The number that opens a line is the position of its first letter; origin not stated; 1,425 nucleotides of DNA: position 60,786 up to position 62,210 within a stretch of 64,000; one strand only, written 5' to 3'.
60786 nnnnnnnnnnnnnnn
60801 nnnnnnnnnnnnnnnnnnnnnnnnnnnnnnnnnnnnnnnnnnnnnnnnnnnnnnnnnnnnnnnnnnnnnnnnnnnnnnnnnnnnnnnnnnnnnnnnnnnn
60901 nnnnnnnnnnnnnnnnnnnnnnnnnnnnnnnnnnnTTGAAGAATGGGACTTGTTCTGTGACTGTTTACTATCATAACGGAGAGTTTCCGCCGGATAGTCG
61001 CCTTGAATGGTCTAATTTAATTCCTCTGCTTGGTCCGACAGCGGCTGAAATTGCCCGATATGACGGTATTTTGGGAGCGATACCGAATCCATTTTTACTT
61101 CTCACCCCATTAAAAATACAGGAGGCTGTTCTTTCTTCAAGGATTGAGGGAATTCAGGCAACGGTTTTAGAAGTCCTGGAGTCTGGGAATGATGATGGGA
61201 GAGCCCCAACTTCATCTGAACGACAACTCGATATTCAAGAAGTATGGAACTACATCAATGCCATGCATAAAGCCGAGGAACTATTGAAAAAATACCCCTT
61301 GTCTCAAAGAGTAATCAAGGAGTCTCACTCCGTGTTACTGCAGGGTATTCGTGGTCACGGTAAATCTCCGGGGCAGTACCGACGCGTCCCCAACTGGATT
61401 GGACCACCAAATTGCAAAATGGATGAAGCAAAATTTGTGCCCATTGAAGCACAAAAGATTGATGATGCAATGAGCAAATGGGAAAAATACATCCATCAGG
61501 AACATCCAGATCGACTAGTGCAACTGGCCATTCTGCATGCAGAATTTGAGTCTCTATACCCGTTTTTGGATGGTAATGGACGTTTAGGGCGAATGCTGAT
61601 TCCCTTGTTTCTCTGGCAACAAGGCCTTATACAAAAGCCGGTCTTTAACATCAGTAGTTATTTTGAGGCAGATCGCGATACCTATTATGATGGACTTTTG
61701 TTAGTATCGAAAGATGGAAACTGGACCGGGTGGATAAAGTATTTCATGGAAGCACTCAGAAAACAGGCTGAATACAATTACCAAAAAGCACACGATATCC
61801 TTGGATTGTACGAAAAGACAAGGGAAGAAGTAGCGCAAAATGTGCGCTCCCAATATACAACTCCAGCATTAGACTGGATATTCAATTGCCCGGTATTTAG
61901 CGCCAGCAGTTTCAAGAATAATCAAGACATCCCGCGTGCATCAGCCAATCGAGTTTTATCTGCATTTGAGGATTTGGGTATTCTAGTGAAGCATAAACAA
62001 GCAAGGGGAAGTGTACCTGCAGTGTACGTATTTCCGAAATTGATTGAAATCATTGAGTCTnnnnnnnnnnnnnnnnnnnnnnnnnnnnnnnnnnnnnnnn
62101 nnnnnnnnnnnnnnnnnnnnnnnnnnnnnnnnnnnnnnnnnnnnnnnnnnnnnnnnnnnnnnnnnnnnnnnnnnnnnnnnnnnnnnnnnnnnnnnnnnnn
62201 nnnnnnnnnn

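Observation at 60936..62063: Fic protein whose catalytic histidine is replaced by tyrosine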

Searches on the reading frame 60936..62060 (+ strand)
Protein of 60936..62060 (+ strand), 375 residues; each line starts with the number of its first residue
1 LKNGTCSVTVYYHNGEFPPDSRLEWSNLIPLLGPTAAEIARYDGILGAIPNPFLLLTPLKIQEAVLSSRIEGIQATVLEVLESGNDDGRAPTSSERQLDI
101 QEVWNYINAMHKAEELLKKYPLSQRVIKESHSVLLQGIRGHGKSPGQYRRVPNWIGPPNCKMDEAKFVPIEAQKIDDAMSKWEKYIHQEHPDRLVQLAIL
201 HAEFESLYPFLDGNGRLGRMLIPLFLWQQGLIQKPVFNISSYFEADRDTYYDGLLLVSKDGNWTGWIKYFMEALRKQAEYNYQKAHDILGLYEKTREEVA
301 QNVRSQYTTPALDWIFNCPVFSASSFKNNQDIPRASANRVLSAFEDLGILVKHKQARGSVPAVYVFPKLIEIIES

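Call 3: search_protein_families(library=pfam, proteins=[window:60936-62060:+], max_evalue=0.01)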
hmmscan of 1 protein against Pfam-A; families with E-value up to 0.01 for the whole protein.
window:60936-62060:+ (375 aa): 3 families
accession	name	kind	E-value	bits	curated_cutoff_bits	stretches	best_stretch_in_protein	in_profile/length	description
PF13784.11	Fic_N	-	8.3e-20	71.1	26.7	1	32-113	4-80/82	Fic/DOC family N-terminal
PF02661.23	Fic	-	7.8e-17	62.3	24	1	121-226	1-93/93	Fic/DOC family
PF21248.3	SoFic-like_C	-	0.00046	20.8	27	1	291-359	1-69/76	Protein adenylyltransferase SoFic-like, C-terminal domain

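Call 4: search_protein_families(library=ncbifam, proteins=[window:60936-62060:+], max_evalue=0.01)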
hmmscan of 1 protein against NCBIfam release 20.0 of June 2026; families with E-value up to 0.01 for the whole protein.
window:60936-62060:+ (375 aa): 1 family
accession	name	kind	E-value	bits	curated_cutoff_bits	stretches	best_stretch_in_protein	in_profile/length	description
NF046030.1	ProtAdlyltaseSoFic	equivalog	4.2e-48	164.1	550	1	12-374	8-356/361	protein adenylyltransferase Fic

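Call 9: find_homologous_proteins(query=window:60936-62060:+, max_evalue=1e-10)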
Query window:60936-62060:+ (375 aa): 6103 proteins with E <= 1e-10 among 8000 candidates; the best 120 are listed.
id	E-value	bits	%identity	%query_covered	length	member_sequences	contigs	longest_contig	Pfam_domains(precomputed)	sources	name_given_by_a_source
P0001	1.1e-249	846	100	98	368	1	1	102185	PF13784.12,PF02661.24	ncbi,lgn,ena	-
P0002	4.2e-209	712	85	98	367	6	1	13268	PF21248.4,PF13784.12,PF02661.24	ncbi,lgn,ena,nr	ncbi:MAG: Fic family protein [Gammaproteobacteria bacterium]|nr:Fic family protein [Gammaproteobacte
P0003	5.2e-202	689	82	98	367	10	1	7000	PF13784.12,PF02661.24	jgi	-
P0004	6.0e-202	689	83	98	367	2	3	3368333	PF21248.4,PF13784.12,PF02661.24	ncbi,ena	-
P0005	2.3e-196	671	79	98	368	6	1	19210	PF13784.12,PF02661.24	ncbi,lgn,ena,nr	ncbi:MAG: Fic family protein [Gammaproteobacteria bacterium]|nr:Fic family protein [Gammaproteobacte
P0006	9.8e-166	570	68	98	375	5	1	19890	PF13784.12,PF02661.24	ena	-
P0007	4.6e-154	531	64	99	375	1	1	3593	PF13784.12,PF02661.24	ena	-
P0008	1.1e-145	504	61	98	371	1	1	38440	PF13784.12,PF02661.24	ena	-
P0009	4.9e-145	502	61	96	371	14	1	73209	PF13784.12,PF02661.24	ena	-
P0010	3.3e-144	499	60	98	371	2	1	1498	PF13784.12,PF02661.24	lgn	-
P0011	2.5e-143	496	60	98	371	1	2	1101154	PF13784.12,PF02661.24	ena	-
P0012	2.3e-142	493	60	97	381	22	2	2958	PF13784.12,PF02661.24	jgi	-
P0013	4.0e-142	492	59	97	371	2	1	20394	PF13784.12,PF02661.24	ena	-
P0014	4.6e-142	492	60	97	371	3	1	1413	PF13784.12,PF02661.24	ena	-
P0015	6.0e-142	491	60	98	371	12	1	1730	PF13784.12,PF02661.24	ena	-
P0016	6.2e-142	491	60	98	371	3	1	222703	PF13784.12,PF02661.24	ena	-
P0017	8.8e-142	491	60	98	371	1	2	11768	PF13784.12,PF02661.24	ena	-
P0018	9.0e-142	491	60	98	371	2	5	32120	PF13784.12,PF02661.24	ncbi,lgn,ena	-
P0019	2.6e-141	489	58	98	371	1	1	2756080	PF13784.12,PF02661.24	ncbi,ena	-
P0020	3.2e-141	489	60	98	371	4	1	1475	PF13784.12,PF02661.24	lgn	-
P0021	1.2e-140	487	61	97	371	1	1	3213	PF13784.12,PF02661.24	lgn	-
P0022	1.5e-140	487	60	98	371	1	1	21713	PF13784.12,PF02661.24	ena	-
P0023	1.6e-140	487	60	98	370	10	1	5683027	PF13784.12,PF02661.24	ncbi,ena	-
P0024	2.1e-140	486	61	97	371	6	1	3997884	PF13784.12,PF02661.24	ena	-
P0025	2.9e-140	486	59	97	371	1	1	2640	PF13784.12,PF02661.24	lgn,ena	-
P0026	4.0e-140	485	59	98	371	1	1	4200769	PF13784.12,PF02661.24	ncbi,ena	-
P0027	7.3e-140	485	59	97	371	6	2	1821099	PF13784.12,PF02661.24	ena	-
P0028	7.4e-140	485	59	98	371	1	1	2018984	PF13784.12,PF02661.24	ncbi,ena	-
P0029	8.3e-140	484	59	98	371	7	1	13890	PF13784.12,PF02661.24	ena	-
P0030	1.0e-139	484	58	98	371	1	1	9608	PF13784.12,PF02661.24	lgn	-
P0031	1.7e-139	483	60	98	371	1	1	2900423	PF13784.12,PF02661.24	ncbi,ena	-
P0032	2.6e-139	483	58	98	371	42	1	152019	PF13784.12,PF02661.24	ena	-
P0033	4.0e-139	482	58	98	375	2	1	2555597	PF13784.12,PF02661.24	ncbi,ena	-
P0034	4.1e-139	482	58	98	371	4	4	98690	PF13784.12,PF02661.24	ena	-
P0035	1.3e-138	480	59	98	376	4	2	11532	PF13784.12,PF02661.24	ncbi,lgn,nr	ncbi:MAG TPA: Fic family protein [Longimicrobiales bacterium]|nr:Fic family protein [Longimicrobiale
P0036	1.3e-138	480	57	98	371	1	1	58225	PF13784.12,PF02661.24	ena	-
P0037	1.4e-138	480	58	98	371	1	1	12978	PF13784.12,PF02661.24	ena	-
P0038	2.5e-138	479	59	97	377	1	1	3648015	PF13784.12,PF02661.24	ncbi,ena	-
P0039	2.7e-138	479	58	98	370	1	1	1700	PF13784.12,PF02661.24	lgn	-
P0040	3.6e-138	479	58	97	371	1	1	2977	PF13784.12,PF02661.24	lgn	-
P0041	3.9e-138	479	58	98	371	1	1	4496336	PF13784.12,PF02661.24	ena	-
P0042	5.5e-138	478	57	98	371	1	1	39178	PF13784.12,PF02661.24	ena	-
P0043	5.9e-138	478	60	98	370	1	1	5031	PF13784.12,PF02661.24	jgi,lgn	-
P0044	6.1e-138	478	60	98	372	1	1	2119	PF13784.12,PF02661.24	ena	-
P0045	8.4e-138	478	58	98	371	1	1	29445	PF13784.12,PF02661.24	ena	-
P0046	1.1e-137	477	59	98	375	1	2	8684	PF13784.12,PF02661.24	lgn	-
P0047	1.1e-137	477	59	98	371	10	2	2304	PF13784.12,PF02661.24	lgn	-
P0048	1.2e-137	477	59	97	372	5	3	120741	PF13784.12,PF02661.24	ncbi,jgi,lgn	-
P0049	1.2e-137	477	57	98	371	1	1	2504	PF13784.12,PF02661.24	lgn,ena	-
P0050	1.3e-137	477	58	97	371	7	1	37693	PF13784.12,PF02661.24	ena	-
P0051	2.0e-137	477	57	98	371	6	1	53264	PF13784.12,PF02661.24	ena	-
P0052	2.3e-137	476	59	98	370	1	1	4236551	PF13784.12,PF02661.24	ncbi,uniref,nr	ncbi:Fic family protein [Deferrisoma camini]|uniref:Fic family protein n=1 Tax=Deferrisoma camini Ta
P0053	2.7e-137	476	57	98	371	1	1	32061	PF13784.12,PF02661.24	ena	-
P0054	2.9e-137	476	60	98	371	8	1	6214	PF13784.12,PF02661.24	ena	-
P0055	3.3e-137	476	60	98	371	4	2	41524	PF13784.12,PF02661.24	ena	-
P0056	4.0e-137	476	57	98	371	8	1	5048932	PF13784.12,PF02661.24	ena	-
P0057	6.7e-137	475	57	98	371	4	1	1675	PF13784.12,PF02661.24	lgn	-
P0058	7.9e-137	475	57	98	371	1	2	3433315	PF13784.12,PF02661.24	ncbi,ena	-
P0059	8.3e-137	474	59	97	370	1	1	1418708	PF13784.12,PF02661.24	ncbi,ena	-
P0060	1.1e-136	474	58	98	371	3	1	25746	PF13784.12,PF02661.24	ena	-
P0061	1.2e-136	474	60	98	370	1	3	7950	PF13784.12,PF02661.24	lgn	-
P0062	1.4e-136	474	58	97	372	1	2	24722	PF13784.12,PF02661.24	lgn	-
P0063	1.4e-136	474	58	98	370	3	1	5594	PF13784.12,PF02661.24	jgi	jgi:Fic family protein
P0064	1.5e-136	474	57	98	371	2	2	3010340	PF13784.12,PF02661.24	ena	-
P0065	1.5e-136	474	56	98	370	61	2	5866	PF13784.12,PF02661.24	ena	-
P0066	1.6e-136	474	59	98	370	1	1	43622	PF13784.12,PF02661.24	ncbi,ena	-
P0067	1.8e-136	473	59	98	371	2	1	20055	PF13784.12,PF02661.24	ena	-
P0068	1.8e-136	473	59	98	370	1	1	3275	PF13784.12,PF02661.24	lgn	-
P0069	1.9e-136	473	59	98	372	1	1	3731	PF13784.12,PF02661.24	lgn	-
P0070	1.9e-136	473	57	97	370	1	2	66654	PF13784.12,PF02661.24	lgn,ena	-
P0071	1.9e-136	473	59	98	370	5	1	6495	PF13784.12,PF02661.24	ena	-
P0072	1.9e-136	473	57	97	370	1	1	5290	PF13784.12,PF02661.24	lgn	-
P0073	2.1e-136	473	59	98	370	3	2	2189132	PF13784.12,PF02661.24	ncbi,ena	-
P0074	2.5e-136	473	57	97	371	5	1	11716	PF13784.12,PF02661.24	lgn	-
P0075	3.4e-136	472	57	98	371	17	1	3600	PF13784.12,PF02661.24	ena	-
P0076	3.4e-136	472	57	98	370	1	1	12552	PF13784.12,PF02661.24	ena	-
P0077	3.6e-136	472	58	98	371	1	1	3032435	PF13784.12,PF02661.24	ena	-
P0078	3.9e-136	472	58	98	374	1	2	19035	PF13784.12,PF02661.24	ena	-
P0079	4.7e-136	472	59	97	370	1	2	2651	PF13784.12,PF02661.24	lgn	-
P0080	4.8e-136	472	58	98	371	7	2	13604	PF13784.12,PF02661.24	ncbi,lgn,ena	-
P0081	4.9e-136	472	59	97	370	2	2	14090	PF13784.12,PF02661.24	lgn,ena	-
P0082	5.1e-136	472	57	98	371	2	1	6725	PF13784.12,PF02661.24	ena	-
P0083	5.3e-136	472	57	98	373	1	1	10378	PF13784.12,PF02661.24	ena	-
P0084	5.6e-136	472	57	98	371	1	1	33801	PF13784.12,PF02661.24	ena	-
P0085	5.7e-136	472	56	98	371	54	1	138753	PF13784.12,PF02661.24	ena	-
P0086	6.0e-136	472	57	98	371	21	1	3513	PF13784.12,PF02661.24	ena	-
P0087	7.1e-136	471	58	98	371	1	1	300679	PF13784.12,PF02661.24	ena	-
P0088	7.5e-136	471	57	98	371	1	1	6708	PF13784.12,PF02661.24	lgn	-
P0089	7.6e-136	471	57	98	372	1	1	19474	PF13784.12,PF02661.24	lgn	-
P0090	7.8e-136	471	57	98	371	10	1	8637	PF13784.12,PF02661.24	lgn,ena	-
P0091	9.1e-136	471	58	98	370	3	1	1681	PF13784.12,PF02661.24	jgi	-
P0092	1.0e-135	471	57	98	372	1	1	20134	PF13784.12,PF02661.24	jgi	jgi:Fic family protein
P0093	1.0e-135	471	59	98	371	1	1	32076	PF13784.12,PF02661.24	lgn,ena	-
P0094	1.1e-135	471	58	98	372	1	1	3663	PF13784.12,PF02661.24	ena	-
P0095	1.1e-135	471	57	97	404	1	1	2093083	PF13784.12,PF02661.24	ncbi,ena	-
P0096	1.1e-135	471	57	98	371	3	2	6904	PF13784.12,PF02661.24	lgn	-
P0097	1.2e-135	471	57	98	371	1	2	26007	PF13784.12,PF02661.24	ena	-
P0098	1.2e-135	471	59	98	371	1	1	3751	PF13784.12,PF02661.24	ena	-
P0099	1.2e-135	471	56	98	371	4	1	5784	PF13784.12,PF02661.24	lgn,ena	-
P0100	1.4e-135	470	58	98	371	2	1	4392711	PF13784.12,PF02661.24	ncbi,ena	-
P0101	1.5e-135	470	57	98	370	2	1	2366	PF13784.12,PF02661.24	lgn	-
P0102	1.5e-135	470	57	98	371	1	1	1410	PF13784.12,PF02661.24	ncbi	-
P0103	1.6e-135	470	58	98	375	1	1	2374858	PF13784.12,PF02661.24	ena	-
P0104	1.7e-135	470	60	98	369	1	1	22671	PF13784.12,PF02661.24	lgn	-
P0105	1.7e-135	470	57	98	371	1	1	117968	PF13784.12,PF02661.24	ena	-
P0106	1.8e-135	470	58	98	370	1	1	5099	PF13784.12,PF02661.24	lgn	-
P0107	1.8e-135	470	59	97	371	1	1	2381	PF13784.12,PF02661.24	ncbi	-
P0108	1.9e-135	470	56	98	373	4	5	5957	PF13784.12,PF02661.24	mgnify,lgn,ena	mgnify:CR=1 FL=1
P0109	1.9e-135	470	60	98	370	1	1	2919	PF13784.12,PF02661.24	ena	-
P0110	2.2e-135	470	58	97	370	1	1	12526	PF13784.12,PF02661.24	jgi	jgi:Fic family protein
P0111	2.2e-135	470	57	98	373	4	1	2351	PF13784.12,PF02661.24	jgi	jgi:Fic family protein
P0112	2.2e-135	470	57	98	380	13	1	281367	PF13784.12,PF02661.24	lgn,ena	-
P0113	2.3e-135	470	58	98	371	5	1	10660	PF13784.12,PF02661.24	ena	-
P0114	2.5e-135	470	57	97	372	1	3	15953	PF13784.12,PF02661.24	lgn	-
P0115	2.6e-135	470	58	98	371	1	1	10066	PF13784.12,PF02661.24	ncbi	-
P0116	2.6e-135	470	58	97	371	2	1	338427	PF13784.12,PF02661.24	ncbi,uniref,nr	ncbi:Fic family protein [Natronocella acetinitrilica]|uniref:Protein adenylyltransferase n=1 Tax=Nat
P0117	2.7e-135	470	58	98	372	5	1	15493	PF13784.12,PF02661.24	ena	-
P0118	2.9e-135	469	59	98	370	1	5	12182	PF13784.12,PF02661.24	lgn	-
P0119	2.9e-135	469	57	98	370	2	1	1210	PF13784.12,PF02661.24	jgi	-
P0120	3.1e-135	469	57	98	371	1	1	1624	PF13784.12,PF02661.24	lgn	-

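Call 11: find_encoding_contigs(protein=P0001, flank=6000, max_places=6)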
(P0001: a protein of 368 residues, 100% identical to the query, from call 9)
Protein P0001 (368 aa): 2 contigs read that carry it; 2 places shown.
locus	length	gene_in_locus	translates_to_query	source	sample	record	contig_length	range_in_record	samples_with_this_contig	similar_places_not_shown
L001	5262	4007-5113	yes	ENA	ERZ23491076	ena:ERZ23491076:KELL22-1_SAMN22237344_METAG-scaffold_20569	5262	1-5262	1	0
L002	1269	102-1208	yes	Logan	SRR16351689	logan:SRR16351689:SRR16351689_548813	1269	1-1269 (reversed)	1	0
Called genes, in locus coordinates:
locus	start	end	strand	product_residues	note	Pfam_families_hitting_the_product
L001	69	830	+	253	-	PF05013:FGase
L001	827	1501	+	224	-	PF02798:GST_N, PF13417:GST_N_3, PF13409:GST_N_2 (weak)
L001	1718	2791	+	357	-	PF01264:Chorismate_synt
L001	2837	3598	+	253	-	PF00106:adh_short, PF08659:KR, PF13561:adh_short_C2, PF08643:DUF1776 (weak)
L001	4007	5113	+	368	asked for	PF13784:Fic_N, PF02661:Fic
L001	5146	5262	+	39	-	?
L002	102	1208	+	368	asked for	PF13784:Fic_N, PF02661:Fic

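Call 13: find_encoding_contigs(protein=P0004, flank=6000, max_places=3)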
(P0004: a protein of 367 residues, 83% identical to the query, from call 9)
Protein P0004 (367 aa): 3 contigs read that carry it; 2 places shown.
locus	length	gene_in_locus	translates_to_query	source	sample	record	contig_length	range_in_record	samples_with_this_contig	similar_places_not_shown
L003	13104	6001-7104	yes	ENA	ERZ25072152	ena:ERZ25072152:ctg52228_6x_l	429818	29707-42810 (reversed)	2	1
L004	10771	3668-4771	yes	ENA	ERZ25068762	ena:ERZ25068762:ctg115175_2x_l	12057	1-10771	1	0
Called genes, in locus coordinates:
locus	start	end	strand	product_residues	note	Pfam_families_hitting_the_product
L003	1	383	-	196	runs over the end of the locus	PF02592:Vut_1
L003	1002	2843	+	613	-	PF00211:Guanylate_cyc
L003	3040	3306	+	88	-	-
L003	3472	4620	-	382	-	PF13173:AAA_14, PF13401:AAA_22 (faint), PF13635:DUF4143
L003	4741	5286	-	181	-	-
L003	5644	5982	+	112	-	-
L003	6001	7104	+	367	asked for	PF13784:Fic_N, PF02661:Fic, PF21248:SoFic-like_C (weak)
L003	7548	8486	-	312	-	PF01699:Na_Ca_ex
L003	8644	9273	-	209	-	PF00657:Lipase_GDSL, PF13472:Lipase_GDSL_2, PF25182:NonGDSL (weak)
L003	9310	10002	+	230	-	PF00005:ABC_tran, PF13304:AAA_21 (faint)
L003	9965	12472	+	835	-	PF02687:FtsX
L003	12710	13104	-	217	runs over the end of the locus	-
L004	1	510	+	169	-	?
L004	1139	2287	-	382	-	PF13173:AAA_14, PF13401:AAA_22 (faint), PF13635:DUF4143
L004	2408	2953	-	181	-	-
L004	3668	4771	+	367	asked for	PF13784:Fic_N, PF02661:Fic, PF21248:SoFic-like_C (weak)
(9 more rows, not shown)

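Call 14: find_encoding_contigs(protein=P0002, flank=6000, max_places=3)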
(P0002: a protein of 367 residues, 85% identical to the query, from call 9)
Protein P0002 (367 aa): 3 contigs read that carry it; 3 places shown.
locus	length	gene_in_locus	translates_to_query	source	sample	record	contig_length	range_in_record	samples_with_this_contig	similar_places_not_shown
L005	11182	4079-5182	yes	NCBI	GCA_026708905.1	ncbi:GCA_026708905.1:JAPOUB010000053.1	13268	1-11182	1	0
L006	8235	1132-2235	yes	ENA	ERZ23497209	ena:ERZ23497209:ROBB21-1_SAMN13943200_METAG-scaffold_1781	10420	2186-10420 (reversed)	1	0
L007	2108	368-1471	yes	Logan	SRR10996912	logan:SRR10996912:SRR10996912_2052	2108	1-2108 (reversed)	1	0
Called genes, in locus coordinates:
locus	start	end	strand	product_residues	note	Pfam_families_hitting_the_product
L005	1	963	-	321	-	PF01555:N6_N4_Mtase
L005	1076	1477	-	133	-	-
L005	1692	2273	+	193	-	-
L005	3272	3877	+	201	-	PF02661:Fic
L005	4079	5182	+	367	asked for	PF13784:Fic_N, PF02661:Fic, PF21248:SoFic-like_C (weak)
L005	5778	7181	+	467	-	PF00330:Aconitase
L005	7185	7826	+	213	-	PF00694:Aconitase_C, PF27512:LeuD, PF27434:LeuD_C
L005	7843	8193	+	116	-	-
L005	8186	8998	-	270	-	PF00290:Trp_syntA, PF00977:His_biosynth (faint)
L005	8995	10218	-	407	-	PF00291:PALP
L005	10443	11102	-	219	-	-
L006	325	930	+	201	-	PF02661:Fic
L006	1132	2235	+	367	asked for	PF13784:Fic_N, PF02661:Fic, PF21248:SoFic-like_C (weak)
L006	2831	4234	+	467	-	PF00330:Aconitase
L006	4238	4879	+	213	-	PF00694:Aconitase_C, PF27512:LeuD, PF27434:LeuD_C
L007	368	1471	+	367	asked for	PF13784:Fic_N, PF02661:Fic, PF21248:SoFic-like_C (weak)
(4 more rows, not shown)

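Call 15: find_encoding_contigs(protein=P0005, flank=6000, max_places=3)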
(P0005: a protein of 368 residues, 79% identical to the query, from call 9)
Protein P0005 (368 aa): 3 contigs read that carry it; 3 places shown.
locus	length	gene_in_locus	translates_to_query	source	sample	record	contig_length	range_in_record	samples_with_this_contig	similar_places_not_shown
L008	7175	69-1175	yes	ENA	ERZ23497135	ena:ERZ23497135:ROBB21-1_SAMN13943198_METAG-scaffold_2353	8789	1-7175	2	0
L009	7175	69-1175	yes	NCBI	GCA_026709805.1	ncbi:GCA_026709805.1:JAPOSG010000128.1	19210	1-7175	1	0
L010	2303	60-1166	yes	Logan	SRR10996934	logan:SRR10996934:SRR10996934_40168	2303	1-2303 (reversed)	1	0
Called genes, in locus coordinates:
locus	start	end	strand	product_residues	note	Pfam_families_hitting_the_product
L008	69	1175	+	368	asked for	PF13784:Fic_N, PF02661:Fic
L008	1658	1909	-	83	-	-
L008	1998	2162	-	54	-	-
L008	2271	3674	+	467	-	PF00330:Aconitase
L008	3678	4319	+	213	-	PF00694:Aconitase_C, PF27434:LeuD_C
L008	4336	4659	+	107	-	-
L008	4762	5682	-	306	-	PF14236:DruA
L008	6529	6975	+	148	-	-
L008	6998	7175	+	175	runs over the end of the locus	PF13304:AAA_21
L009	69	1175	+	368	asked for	PF13784:Fic_N, PF02661:Fic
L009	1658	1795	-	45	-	-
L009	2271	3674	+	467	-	PF00330:Aconitase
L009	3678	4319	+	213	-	PF00694:Aconitase_C, PF27434:LeuD_C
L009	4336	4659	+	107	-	-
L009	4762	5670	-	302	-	PF14236:DruA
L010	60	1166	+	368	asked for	PF13784:Fic_N, PF02661:Fic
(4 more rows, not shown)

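Call 16: find_encoding_contigs(protein=P0003, flank=6000, max_places=3)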
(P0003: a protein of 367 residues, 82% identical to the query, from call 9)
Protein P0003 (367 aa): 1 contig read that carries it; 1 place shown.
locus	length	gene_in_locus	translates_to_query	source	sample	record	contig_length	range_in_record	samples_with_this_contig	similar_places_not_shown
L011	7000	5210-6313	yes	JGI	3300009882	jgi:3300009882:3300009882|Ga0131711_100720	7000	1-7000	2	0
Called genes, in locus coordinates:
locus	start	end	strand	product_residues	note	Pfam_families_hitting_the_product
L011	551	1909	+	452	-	PF28530:DUF8426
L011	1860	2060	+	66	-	-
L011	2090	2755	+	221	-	PF07728:AAA_5, PF28529:McrB_lid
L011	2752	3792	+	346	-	PF10117:McrBC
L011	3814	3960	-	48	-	-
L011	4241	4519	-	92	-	PF00892:EamA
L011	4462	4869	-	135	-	PF00892:EamA (faint)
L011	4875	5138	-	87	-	-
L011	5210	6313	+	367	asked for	PF13784:Fic_N, PF02661:Fic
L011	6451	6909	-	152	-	-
